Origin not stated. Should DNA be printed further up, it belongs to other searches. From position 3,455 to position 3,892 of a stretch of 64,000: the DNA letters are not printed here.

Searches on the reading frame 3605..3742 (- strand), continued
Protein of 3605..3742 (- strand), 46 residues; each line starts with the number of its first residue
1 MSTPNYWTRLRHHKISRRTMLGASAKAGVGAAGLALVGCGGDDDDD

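Call 59: find_encoding_contigs(protein=P0202, flank=7000, max_places=1)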
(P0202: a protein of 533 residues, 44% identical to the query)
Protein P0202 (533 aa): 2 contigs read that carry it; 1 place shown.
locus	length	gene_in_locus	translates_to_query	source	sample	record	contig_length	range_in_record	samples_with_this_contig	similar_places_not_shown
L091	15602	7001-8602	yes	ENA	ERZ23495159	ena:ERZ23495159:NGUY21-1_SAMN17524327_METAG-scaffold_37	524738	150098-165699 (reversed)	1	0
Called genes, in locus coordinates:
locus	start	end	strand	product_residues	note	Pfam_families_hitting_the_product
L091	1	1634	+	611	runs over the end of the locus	PF00664:ABC_membrane, PF00005:ABC_tran, PF02463:SMC_N (faint)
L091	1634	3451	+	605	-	PF00664:ABC_membrane, PF00005:ABC_tran, PF02463:SMC_N (weak)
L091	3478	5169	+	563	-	PF00496:SBP_bac_5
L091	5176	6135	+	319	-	PF19300:BPD_transp_1_N, PF00528:BPD_transp_1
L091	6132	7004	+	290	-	PF00528:BPD_transp_1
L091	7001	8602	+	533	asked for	PF00005:ABC_tran, PF02463:SMC_N (faint), PF13401:AAA_22 (faint), PF13304:AAA_21 (weak), PF00005:ABC_tran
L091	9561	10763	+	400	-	PF02805:Ada_Zn_binding, PF00165:HTH_AraC, PF12833:HTH_18, PF01035:DNA_binding_1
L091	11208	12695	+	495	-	PF00474:SSF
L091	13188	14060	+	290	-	-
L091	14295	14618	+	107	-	-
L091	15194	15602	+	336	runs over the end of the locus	PF16884:ADH_N_2, PF00107:ADH_zinc_N, PF13602:ADH_zinc_N_2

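Call 60: find_encoding_contigs(protein=P0197, flank=7000, max_places=1)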
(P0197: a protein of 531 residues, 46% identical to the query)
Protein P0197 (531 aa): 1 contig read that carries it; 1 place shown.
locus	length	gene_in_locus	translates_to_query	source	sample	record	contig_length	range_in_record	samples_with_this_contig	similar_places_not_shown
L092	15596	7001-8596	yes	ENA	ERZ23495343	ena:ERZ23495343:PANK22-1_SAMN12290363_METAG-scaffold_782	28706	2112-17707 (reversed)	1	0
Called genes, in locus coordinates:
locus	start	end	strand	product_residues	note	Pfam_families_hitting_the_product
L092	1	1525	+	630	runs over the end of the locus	PF00664:ABC_membrane, PF00005:ABC_tran, PF02463:SMC_N (faint)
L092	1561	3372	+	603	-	PF00664:ABC_membrane, PF00005:ABC_tran, PF02463:SMC_N (faint)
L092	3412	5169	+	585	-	PF00496:SBP_bac_5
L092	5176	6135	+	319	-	PF19300:BPD_transp_1_N, PF00528:BPD_transp_1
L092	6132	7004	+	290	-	PF00528:BPD_transp_1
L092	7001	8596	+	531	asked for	PF00005:ABC_tran, PF02463:SMC_N (faint), PF13191:AAA_16 (faint), PF13401:AAA_22 (faint), PF00004:AAA (faint), PF13304:AAA_21 (weak), PF00005:ABC_tran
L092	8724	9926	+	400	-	PF01699:Na_Ca_ex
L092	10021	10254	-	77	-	PF13808:DDE_Tnp_1_assoc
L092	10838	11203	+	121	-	-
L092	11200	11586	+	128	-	-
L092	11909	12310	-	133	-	PF00571:CBS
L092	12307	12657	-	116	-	PF00543:P-II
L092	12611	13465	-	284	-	PF07556:DUF1538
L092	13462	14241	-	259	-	PF07556:DUF1538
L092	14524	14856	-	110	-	PF01638:HxlR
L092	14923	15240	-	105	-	-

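Call 63: search_protein_families(library=pfam, proteins=[L006:10499-12316:+, L008:10496-12391:+, L012:10499-12481:+, L012:12485-14524:+, L018:10499-12361:+, L019:10499-12253:+, L021:10499-12292:+, L021:15309-16496:-, L021:14476-15318:-, L021:12421-13746:-])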
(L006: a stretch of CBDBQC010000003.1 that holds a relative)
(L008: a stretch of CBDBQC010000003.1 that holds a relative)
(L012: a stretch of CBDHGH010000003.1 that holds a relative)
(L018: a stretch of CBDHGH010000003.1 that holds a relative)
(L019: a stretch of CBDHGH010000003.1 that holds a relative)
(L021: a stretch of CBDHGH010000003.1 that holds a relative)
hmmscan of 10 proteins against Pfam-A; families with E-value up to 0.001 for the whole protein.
L006:10499-12316:+ (606 aa): 1 family
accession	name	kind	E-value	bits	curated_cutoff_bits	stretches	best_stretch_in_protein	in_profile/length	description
PF00496.27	SBP_bac_5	-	3.1e-38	132.3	32.4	1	146-503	6-352/368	Bacterial extracellular solute-binding proteins, family 5 Middle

L008:10496-12391:+ (632 aa): 1 family
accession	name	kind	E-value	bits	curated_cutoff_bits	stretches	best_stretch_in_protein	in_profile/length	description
PF00496.27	SBP_bac_5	-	2.1e-41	142.8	32.4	1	171-494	27-318/368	Bacterial extracellular solute-binding proteins, family 5 Middle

L012:10499-12481:+ (661 aa): 1 family
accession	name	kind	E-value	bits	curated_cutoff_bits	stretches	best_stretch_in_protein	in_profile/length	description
PF00496.27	SBP_bac_5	-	6.5e-41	141.1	32.4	1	179-571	4-362/368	Bacterial extracellular solute-binding proteins, family 5 Middle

L012:12485-14524:+ (680 aa): 3 families
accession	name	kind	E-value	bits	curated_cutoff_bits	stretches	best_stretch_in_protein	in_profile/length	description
PF00682.25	HMGL-like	-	8.8e-53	179.8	29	1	139-407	3-257/260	HMGL-like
PF08502.15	LeuA_dimer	-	4.4e-21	75.6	24.9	1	552-658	32-130/131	LeuA allosteric (dimerisation) domain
PF22617.1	HCS_D2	-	5.7e-15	55.9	27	1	425-503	2-79/82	Homocitrate synthase post-HMGL domain-like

L018:10499-12361:+ (621 aa): 1 family
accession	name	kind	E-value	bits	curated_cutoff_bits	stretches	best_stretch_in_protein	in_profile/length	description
PF00496.27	SBP_bac_5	-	4e-49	168.1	32.4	1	163-491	10-324/368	Bacterial extracellular solute-binding proteins, family 5 Middle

L019:10499-12253:+ (585 aa): 1 family
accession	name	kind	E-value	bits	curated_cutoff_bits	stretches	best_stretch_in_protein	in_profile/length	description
PF00496.27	SBP_bac_5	-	1.8e-52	179.1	32.4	1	129-477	27-344/368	Bacterial extracellular solute-binding proteins, family 5 Middle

L021:10499-12292:+ (598 aa): 1 family
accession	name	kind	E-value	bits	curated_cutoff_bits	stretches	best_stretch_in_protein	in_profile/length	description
PF00496.27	SBP_bac_5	-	3e-38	132.3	32.4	1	138-501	4-355/368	Bacterial extracellular solute-binding proteins, family 5 Middle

L021:15309-16496:- (396 aa): 5 families
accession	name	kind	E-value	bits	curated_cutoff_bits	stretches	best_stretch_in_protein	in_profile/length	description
PF00005.33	ABC_tran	-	1.5e-29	103.8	25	1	147-290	1-137/137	ABC transporter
PF13304.12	AAA_21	-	9.3e-07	29.6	27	0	258-329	234-301/304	AAA domain, putative AbiEii toxin, Type IV TA system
PF20703.3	nSTAND1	-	4e-06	27.1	27.1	1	155-230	31-89/379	Novel STAND NTPase 1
PF13191.12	AAA_16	-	0.00016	22.7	32.6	1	154-211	22-64/167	AAA ATPase domain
PF13401.12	AAA_22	-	0.00019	22.2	27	1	158-328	6-126/130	AAA domain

L021:14476-15318:- (281 aa): 1 family
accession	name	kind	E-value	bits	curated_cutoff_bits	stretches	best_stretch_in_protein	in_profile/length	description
PF00528.27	BPD_transp_1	-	1.8e-23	83.6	26.4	1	99-269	1-182/184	Binding-protein-dependent transport system inner membrane component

L021:12421-13746:- (442 aa): 2 families
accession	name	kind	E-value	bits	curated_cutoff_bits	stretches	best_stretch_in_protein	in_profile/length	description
PF09084.16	NMT1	-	1.2e-39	136.9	20.5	1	144-354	4-216/216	NMT1/THI5 like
PF12974.12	Phosphonate-bd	-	2.9e-05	24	27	1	158-242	26-113/242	ABC transporter, phosphonate, periplasmic substrate-binding protein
